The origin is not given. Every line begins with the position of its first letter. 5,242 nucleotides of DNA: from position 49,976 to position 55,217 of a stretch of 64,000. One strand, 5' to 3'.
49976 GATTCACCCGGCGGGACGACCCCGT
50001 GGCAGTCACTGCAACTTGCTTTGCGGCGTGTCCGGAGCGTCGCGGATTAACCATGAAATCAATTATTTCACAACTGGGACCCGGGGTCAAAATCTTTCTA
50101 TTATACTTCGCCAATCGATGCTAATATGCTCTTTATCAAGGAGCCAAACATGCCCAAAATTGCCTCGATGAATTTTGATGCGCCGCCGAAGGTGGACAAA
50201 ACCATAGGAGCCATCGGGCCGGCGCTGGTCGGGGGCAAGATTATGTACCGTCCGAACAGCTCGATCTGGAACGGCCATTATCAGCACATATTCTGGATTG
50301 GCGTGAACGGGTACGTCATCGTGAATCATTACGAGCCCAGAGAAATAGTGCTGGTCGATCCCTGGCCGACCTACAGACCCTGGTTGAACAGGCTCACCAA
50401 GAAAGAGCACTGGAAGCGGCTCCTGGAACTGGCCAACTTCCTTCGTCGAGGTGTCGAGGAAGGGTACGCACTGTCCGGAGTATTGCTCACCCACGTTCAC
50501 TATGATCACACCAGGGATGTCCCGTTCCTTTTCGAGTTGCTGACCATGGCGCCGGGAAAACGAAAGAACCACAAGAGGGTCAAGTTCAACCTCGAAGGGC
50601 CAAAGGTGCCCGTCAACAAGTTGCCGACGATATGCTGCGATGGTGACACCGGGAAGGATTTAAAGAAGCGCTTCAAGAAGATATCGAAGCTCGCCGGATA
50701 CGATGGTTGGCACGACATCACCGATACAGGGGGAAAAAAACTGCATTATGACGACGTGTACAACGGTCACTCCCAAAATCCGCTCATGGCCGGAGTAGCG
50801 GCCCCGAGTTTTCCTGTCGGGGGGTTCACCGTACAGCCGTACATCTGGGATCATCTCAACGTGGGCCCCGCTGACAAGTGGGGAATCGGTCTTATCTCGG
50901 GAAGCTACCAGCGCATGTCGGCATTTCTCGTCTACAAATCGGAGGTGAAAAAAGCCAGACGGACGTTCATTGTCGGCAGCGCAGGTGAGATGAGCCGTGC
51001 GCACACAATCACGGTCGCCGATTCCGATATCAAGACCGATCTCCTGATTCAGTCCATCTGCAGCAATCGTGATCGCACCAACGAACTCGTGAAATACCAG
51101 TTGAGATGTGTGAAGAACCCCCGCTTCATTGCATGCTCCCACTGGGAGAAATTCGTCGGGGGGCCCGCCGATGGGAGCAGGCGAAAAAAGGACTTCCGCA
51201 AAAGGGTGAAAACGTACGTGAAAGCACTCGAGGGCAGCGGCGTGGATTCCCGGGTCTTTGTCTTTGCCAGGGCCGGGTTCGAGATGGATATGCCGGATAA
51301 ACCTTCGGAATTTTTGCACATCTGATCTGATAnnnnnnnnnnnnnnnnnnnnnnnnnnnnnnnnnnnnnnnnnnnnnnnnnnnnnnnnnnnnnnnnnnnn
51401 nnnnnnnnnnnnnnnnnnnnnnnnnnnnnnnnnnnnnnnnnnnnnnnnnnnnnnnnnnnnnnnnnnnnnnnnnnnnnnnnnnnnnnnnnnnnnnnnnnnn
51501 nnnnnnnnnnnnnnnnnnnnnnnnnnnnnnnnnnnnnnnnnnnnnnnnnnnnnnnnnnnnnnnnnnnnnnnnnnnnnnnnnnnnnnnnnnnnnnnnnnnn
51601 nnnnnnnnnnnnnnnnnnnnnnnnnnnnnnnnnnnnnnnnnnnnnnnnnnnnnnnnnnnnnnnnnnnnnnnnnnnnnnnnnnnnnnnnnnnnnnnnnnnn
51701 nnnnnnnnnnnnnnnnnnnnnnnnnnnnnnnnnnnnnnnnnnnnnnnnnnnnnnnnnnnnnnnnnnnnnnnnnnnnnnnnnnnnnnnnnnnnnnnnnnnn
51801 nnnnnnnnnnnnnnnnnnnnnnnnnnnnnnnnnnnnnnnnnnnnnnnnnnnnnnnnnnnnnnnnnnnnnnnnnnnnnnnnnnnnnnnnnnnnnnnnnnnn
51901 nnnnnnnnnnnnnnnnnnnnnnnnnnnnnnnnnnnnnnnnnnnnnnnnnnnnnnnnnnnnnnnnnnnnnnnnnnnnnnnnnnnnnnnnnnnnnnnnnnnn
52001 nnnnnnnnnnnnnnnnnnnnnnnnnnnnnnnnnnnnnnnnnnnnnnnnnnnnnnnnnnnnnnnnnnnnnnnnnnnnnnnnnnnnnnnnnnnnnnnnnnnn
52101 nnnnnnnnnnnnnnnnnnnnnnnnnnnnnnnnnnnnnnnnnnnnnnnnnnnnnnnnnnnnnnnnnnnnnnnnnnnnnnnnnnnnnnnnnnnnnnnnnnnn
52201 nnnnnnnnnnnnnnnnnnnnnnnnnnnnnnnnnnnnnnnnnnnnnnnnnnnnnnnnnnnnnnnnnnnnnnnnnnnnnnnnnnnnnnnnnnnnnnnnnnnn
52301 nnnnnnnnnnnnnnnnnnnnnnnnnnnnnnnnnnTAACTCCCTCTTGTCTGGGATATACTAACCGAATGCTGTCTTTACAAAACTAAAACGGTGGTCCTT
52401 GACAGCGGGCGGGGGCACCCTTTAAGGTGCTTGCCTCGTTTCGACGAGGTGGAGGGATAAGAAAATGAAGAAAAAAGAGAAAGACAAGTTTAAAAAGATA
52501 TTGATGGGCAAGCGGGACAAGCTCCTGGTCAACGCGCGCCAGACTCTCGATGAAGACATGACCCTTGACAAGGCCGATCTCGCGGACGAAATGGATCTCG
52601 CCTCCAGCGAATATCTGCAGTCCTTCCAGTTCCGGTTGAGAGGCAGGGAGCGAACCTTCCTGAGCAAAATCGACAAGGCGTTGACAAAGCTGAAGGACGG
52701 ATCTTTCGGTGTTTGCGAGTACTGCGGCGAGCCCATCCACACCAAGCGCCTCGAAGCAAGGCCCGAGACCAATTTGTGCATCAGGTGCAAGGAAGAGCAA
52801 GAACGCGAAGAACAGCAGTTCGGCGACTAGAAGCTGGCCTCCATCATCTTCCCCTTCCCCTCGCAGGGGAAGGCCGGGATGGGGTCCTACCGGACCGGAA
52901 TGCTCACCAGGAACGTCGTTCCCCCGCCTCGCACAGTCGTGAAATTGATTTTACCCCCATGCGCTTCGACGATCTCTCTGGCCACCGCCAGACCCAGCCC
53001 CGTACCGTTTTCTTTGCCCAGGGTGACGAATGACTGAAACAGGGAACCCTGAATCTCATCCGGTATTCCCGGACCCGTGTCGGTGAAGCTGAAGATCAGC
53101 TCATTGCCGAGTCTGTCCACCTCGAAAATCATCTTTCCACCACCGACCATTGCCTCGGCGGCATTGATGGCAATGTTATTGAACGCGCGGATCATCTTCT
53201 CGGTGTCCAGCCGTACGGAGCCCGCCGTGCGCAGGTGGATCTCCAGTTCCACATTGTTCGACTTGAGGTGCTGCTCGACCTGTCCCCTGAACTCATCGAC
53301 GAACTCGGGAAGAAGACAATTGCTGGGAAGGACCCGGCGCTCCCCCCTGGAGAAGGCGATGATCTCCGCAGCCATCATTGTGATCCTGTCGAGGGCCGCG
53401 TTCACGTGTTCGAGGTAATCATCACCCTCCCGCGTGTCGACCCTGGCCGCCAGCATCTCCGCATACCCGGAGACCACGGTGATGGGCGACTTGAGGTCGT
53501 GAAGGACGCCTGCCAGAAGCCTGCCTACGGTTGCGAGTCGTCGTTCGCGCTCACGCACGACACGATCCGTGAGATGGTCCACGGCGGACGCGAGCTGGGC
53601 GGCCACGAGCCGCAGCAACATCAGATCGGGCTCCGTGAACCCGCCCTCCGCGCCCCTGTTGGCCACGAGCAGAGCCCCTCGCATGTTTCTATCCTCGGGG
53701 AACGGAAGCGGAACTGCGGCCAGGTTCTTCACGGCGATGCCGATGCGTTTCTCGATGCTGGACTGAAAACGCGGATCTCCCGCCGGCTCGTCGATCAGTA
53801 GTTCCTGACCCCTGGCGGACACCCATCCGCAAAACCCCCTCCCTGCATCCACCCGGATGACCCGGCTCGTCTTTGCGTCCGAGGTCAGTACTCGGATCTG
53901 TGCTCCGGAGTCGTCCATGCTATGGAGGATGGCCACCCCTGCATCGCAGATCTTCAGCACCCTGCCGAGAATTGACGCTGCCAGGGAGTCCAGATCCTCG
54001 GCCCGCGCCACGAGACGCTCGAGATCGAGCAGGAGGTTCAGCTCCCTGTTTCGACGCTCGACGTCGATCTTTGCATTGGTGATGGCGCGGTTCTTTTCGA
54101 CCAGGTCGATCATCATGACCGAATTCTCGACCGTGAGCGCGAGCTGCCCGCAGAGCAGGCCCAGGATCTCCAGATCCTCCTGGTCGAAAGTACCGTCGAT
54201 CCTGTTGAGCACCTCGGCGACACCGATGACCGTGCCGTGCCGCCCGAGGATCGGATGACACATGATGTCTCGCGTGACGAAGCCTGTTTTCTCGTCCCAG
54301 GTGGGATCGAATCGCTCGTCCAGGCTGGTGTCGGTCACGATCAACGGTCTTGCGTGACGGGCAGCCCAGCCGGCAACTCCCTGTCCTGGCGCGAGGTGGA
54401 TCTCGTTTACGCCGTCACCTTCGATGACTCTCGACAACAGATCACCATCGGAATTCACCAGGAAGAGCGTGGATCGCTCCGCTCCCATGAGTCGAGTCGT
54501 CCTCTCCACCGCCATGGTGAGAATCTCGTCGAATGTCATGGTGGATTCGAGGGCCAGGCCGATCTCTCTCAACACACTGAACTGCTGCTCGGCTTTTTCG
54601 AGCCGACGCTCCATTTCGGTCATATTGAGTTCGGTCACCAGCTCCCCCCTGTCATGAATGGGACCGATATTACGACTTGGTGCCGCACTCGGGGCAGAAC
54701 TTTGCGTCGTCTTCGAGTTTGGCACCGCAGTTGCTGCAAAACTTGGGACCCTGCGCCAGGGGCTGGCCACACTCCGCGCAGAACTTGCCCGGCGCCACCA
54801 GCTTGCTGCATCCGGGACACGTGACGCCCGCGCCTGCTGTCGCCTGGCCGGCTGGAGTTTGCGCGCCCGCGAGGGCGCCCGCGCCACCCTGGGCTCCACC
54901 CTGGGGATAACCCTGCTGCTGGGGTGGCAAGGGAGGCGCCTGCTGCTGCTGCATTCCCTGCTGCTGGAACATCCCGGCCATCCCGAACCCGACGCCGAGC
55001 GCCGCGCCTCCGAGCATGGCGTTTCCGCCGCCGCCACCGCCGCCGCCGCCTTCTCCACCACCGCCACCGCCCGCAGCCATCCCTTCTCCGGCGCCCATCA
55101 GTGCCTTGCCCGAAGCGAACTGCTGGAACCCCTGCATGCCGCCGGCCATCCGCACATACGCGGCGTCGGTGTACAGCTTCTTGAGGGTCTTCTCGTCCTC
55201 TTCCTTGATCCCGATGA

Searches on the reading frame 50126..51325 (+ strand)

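Call 51: search_protein_families(library=pfam, proteins=[window:50126-51325:+])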
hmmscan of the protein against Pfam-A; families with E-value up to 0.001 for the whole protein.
window:50126-51325:+ (399 aa): 2 families
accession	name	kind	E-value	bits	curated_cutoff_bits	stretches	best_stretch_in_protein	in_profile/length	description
PF12706.13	Lactamase_B_2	-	2.2e-05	24.6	27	1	75-139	3-53/200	Beta-lactamase superfamily domain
PF00753.33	Lactamase_B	-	3.8e-05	24.1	22.7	1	59-159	5-87/196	Metallo-beta-lactamase superfamily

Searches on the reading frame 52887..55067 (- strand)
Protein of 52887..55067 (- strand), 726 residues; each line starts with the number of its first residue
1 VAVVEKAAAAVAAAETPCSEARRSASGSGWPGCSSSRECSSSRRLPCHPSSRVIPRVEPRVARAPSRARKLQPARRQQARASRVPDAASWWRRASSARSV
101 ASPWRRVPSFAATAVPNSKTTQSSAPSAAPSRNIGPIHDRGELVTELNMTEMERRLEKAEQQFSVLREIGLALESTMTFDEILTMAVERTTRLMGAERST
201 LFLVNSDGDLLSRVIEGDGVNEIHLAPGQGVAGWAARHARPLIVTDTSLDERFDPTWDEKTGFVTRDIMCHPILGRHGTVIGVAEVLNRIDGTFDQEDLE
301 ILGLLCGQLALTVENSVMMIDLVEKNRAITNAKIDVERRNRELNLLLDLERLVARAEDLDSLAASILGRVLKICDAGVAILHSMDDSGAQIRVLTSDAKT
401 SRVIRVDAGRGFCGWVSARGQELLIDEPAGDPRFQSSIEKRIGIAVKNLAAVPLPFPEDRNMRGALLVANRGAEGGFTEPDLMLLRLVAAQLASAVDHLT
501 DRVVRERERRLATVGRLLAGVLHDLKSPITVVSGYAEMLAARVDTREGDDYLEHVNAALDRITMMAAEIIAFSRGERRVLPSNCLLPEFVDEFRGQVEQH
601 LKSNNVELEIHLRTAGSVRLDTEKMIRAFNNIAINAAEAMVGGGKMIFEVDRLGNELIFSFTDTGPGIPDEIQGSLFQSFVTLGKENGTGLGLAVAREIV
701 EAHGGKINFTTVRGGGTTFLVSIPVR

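Call 51: search_protein_families(library=pfam, proteins=[window:52887-55067:-])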
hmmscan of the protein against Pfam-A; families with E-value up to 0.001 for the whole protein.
window:52887-55067:- (726 aa): 5 families
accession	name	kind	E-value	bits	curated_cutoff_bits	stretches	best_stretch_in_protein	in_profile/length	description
PF13185.12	GAF_2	-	1.2e-29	103.7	28.6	2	177-314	2-136/136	GAF domain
PF01590.32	GAF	-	2.9e-29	102.7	22.4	2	180-312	3-132/133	GAF domain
PF02518.31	HATPase_c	-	1.7e-20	73.9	26.4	1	621-725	2-109/111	Histidine kinase-, DNA gyrase B-, and HSP90-like ATPase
PF13492.12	GAF_3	-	7.5e-18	65.6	27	2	179-315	2-129/129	GAF domain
PF00512.31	HisKA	-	3e-09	37.2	26.9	1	515-576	3-64/66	His Kinase A (phospho-acceptor) domain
